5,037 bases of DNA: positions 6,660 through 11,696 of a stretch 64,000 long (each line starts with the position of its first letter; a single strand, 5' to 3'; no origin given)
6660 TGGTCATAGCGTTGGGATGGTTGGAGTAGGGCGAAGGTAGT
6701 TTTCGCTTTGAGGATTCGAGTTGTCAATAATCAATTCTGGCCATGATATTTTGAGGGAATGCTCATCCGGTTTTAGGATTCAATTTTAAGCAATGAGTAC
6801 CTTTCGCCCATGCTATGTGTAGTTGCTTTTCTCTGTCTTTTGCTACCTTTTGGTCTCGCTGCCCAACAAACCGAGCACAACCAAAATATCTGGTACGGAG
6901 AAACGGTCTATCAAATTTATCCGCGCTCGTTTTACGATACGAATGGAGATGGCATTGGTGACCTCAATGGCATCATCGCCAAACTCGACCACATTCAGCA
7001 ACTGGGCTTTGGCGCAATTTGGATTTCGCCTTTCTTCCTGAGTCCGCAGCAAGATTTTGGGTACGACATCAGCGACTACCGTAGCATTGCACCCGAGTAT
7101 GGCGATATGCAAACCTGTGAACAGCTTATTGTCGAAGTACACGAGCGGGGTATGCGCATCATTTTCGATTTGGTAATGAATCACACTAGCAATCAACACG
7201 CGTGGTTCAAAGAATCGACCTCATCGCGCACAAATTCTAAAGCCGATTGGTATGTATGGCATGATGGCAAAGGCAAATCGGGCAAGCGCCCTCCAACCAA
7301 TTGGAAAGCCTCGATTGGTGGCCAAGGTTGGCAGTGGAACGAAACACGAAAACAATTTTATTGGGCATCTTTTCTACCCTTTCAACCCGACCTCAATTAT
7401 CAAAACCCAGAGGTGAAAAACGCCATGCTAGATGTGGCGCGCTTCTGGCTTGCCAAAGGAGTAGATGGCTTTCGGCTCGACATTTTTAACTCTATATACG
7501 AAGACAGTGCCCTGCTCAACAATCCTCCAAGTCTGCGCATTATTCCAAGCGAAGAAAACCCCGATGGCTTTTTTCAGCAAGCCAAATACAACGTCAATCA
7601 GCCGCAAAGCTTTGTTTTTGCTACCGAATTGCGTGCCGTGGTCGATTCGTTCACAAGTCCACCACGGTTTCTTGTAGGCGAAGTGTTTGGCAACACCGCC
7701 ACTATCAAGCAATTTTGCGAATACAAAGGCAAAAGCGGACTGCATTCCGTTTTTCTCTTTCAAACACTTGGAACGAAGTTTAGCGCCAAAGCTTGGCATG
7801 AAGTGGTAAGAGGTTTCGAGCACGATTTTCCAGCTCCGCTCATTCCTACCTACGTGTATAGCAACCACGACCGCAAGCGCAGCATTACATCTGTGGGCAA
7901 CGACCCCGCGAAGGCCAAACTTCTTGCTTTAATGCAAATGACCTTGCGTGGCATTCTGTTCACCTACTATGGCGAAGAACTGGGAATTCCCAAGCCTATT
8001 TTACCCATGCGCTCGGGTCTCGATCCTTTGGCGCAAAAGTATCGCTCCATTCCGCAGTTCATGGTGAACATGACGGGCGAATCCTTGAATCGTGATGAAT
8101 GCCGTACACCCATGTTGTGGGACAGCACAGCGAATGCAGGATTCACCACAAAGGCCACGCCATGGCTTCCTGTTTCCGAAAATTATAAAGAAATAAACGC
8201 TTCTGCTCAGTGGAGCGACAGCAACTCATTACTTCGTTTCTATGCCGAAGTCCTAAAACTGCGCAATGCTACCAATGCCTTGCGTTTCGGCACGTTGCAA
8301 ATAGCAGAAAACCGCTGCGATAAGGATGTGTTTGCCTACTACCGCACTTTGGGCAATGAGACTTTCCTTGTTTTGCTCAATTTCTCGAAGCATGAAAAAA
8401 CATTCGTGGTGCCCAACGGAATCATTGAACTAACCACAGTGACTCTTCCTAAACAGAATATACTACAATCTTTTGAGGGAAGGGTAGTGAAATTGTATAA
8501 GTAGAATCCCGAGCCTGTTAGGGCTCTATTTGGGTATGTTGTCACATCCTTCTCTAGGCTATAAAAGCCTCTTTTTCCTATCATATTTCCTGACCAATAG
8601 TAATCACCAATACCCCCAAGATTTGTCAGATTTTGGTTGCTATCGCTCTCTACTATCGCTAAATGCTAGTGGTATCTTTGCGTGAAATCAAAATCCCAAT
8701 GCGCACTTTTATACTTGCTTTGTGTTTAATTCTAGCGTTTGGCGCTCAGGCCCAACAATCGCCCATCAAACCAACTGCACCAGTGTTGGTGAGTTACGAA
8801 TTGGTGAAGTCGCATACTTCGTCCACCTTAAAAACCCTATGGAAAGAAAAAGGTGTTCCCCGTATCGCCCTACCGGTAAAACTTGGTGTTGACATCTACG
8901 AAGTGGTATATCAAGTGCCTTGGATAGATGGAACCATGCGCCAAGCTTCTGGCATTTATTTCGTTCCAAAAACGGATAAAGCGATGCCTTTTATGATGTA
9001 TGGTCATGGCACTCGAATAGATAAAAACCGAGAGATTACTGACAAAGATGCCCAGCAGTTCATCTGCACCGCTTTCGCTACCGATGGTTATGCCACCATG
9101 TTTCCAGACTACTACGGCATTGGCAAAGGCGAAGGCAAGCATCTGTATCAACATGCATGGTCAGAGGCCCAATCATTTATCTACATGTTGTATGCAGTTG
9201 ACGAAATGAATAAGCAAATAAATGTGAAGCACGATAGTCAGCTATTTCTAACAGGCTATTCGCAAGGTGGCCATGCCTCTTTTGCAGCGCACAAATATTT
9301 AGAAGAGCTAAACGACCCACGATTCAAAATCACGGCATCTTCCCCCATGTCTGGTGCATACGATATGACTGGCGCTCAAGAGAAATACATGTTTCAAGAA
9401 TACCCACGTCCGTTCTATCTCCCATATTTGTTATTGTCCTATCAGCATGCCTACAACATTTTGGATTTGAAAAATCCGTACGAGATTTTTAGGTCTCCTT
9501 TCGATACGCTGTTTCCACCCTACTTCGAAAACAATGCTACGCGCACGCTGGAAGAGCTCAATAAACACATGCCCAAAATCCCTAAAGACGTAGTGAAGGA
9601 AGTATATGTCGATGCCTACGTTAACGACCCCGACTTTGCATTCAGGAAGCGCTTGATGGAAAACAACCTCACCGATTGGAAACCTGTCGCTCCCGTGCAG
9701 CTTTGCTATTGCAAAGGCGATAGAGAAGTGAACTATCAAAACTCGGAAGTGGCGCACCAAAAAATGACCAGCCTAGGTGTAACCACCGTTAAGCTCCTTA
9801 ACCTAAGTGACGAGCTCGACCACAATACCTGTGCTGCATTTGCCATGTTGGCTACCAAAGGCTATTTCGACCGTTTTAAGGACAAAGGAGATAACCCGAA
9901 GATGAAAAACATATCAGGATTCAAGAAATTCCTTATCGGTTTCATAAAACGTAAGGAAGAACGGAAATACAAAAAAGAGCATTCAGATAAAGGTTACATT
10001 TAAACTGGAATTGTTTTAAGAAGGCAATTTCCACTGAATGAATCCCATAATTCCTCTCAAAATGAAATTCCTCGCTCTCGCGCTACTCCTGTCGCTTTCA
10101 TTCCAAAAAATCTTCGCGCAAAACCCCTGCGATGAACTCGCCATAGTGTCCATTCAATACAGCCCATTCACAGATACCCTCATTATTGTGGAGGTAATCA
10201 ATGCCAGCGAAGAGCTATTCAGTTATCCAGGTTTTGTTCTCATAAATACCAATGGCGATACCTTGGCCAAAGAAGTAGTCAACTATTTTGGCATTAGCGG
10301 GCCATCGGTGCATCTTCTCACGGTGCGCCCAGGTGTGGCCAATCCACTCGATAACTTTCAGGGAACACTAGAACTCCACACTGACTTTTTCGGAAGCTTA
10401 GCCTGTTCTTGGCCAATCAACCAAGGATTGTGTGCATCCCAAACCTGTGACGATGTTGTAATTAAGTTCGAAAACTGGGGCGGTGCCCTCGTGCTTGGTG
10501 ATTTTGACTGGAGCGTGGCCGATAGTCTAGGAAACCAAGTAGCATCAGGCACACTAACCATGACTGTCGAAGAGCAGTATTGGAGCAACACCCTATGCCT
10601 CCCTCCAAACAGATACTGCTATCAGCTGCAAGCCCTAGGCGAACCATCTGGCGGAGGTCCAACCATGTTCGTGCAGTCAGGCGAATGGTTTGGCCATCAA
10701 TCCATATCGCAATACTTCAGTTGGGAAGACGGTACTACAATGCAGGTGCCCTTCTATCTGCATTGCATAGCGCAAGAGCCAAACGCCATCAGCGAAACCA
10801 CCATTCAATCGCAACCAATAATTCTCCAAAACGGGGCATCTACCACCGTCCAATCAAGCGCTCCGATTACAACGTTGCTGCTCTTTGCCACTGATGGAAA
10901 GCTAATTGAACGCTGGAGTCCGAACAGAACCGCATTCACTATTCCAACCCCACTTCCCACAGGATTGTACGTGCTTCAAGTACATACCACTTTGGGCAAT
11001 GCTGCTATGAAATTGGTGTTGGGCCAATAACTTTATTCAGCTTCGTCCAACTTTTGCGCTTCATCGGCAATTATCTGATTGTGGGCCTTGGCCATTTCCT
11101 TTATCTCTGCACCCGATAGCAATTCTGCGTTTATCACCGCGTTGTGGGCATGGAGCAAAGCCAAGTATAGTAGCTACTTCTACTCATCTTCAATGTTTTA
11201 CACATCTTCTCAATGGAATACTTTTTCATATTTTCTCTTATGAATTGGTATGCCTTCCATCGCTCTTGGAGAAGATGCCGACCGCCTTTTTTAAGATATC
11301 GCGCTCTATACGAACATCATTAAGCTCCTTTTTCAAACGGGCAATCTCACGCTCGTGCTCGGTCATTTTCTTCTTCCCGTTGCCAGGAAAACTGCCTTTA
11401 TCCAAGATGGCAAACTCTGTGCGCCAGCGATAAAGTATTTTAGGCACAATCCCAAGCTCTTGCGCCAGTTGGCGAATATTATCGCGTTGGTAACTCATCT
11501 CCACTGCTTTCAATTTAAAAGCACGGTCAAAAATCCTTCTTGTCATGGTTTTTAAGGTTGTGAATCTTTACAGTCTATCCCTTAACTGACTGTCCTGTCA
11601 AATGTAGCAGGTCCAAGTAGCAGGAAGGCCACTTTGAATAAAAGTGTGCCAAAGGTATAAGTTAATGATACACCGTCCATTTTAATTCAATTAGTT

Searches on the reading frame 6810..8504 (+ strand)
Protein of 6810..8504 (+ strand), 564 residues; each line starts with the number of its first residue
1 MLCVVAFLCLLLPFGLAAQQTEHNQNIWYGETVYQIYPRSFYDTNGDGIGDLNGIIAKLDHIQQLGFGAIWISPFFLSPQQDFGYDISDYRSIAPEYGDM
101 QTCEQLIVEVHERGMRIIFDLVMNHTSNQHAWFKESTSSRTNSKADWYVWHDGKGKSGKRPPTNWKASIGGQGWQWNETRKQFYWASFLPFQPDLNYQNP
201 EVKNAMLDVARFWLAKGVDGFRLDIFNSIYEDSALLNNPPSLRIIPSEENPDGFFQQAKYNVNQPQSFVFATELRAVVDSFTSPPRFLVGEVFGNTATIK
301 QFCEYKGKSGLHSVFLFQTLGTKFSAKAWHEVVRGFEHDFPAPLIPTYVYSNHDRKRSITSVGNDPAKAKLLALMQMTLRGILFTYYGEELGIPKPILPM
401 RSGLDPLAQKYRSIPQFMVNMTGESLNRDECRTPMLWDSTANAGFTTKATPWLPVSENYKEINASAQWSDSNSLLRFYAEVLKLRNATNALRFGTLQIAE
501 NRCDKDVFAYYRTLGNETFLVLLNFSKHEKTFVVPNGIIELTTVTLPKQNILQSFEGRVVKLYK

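Call 5: search_protein_families(library=pfam, proteins=[window:6810-8504:+], max_evalue=0.01)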
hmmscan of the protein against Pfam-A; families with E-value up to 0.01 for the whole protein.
window:6810-8504:+ (564 aa): 5 families
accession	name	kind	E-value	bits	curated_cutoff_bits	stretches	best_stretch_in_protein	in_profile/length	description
PF00128.31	Alpha-amylase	-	1.6e-130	436.7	22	1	35-492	1-444/446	Alpha amylase, catalytic domain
PF23915.1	SusG_C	-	3.4e-06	27.7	27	1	507-546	1-40/62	Alpha-amylase SusG C-terminal domain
PF16657.11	Malt_amylase_C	-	0.00047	20.6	27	1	494-535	1-41/75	Maltogenic Amylase, C-terminal domain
PF14701.12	hDGE_amylase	-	0.0013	18.4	27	1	50-136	19-113/439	Glycogen debranching enzyme, glucanotransferase domain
PF10438.15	Cyc-maltodext_C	-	0.0089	16.5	22.2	0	505-532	8-35/76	Cyclo-malto-dextrinase C-terminal domain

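Call 6: search_protein_families(library=ncbifam, proteins=[window:6810-8504:+], max_evalue=0.01)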
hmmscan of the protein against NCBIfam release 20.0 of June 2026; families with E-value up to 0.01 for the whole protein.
window:6810-8504:+ (564 aa): 36 families (the best 25 are shown)
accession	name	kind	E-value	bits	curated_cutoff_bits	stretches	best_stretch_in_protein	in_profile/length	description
NF051899.1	BetGalacBglAAgro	equivalog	2.1e-141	472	900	1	27-550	2-517/537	beta-galactosidase BglA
TIGR02403.1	trehalose_treC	equivalog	2.9e-111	372.8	799.05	1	29-544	3-519/544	alpha,alpha-phosphotrehalase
NF008183.0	PRK10933.1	subfamily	3.7e-97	326.3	535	1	24-532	4-512/551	alpha,alpha-phosphotrehalase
TIGR02456.1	treS_nterm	equivalog_domain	6.8e-90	302.1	678.35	2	28-233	2-206/539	maltose alpha-D-glucosyltransferase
NF041321.1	Alpha-amyl_MalA_Halo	equivalog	1.6e-38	132.6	875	2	31-152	260-381/666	alpha-amylase MalA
NF008051.0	PRK10785.1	equivalog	7.5e-38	130.1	568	3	50-243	176-354/607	maltodextrin glucosidase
NF041090.1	Cyc-maltodext_AglB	equivalog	1.9e-36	125.8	540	2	50-227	62-209/470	cyclomaltodextrinase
NF011083.0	PRK14510.1-2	equivalog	1.2e-21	76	1322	1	50-230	220-387/1186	bifunctional glycogen debranching protein GlgX/4-alpha-glucanotransferase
TIGR02402.1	trehalose_TreZ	equivalog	3.5e-14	52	538.8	1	50-126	109-186/545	malto-oligosyltrehalose trehalohydrolase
NF007058.0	PRK09505.2-3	equivalog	1.2e-13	50.1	897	1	50-127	247-338/742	alpha-amylase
NF007060.0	PRK09505.2-5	equivalog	4e-12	44.9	790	1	50-126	232-322/690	alpha-amylase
TIGR02401.1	trehalose_TreY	equivalog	4.4e-11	41.8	498.65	1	56-143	19-110/838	malto-oligosyltrehalose synthase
NF007059.0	PRK09505.2-4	equivalog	1.1e-10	40.5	865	1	50-128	226-318/683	alpha-amylase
NF007051.0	PRK09505.1-1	equivalog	1.8e-10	39.5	864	1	50-179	236-380/686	alpha-amylase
NF007052.0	PRK09505.1-2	equivalog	6e-10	37.9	749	1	50-128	226-318/677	alpha-amylase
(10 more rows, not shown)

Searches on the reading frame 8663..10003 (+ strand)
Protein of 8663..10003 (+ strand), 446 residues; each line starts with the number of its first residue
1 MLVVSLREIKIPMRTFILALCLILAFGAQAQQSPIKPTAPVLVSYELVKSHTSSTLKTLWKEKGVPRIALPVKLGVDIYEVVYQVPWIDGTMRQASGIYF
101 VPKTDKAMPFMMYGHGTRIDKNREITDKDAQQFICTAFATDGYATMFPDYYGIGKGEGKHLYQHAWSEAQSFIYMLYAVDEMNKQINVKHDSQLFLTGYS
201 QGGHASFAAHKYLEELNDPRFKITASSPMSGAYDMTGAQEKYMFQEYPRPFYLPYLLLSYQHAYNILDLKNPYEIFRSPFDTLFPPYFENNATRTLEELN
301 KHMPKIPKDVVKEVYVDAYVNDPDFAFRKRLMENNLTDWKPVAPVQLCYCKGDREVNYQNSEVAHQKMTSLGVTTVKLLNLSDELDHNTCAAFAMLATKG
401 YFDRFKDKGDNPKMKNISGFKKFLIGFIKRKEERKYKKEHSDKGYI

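Call 40: search_protein_families(library=pfam, proteins=[window:8663-10003:+], max_evalue=1)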
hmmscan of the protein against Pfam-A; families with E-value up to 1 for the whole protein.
window:8663-10003:+ (446 aa): 4 families
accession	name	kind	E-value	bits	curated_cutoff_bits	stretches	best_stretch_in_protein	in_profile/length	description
PF03583.20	LIP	-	6.7e-07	29.4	23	1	133-211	17-90/286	Secretory lipase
PF12146.15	Hydrolase_4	-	1.9e-06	27.8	27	1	134-230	23-111/239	Serine aminopeptidase, S33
PF20434.5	BD-FAE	-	0.0038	17.2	26.8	1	98-210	3-108/215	BD-FAE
PF01738.24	DLH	-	0.071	13.1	21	1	132-214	31-119/217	Dienelactone hydrolase family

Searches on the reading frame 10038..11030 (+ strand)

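Call 40: search_protein_families(library=pfam, proteins=[window:10038-11030:+], max_evalue=1)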
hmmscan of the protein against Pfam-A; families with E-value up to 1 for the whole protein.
window:10038-11030:+ (330 aa): 1 family
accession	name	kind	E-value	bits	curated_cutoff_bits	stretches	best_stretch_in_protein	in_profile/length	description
PF14734.12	DUF4469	-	0.18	12.2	22.6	1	292-324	60-92/101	Domain of unknown function (DUF4469) with IG-like fold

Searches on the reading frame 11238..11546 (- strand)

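Call 40: search_protein_families(library=pfam, proteins=[window:11238-11546:-], max_evalue=1)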
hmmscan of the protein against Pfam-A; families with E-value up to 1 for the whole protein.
window:11238-11546:- (102 aa): 10 families
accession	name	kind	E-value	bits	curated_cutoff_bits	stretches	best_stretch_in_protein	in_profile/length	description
PF01527.26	HTH_Tnp_1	-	8e-13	48.9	24.1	1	2-76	3-75/75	Transposase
PF13551.12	HTH_29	-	0.00024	21.5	28.1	1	12-66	2-63/64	Winged helix-turn helix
PF13384.12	HTH_23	-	0.00027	21.1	24.6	1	11-45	7-41/50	Homeodomain-like domain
PF09607.16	BrkDBD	-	0.0013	19.1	23.4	1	2-42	2-46/58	Brinker DNA-binding domain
PF13022.12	HTH_Tnp_1_2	-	0.0041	17.6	27.9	1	15-44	20-49/122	Helix-turn-helix of insertion element transposase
PF13518.12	HTH_28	-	0.0053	17.3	25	1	10-42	1-33/52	Helix-turn-helix domain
PF04977.20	DivIC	-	0.068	13.4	28.9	1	56-89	14-47/80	Septum formation initiator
PF16515.11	HIP1_clath_bdg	-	0.089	13.6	28.8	1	58-92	44-78/99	Clathrin-binding domain of Huntingtin-interacting protein 1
PF14389.11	Lzipper-MIP1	-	0.11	13.3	32.2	1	60-93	5-35/84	Leucine-zipper of ternary complex factor MIP1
PF04880.18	NUDE_C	-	0.22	12.4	30.9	1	64-87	28-56/177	NUDE protein, C-terminal conserved region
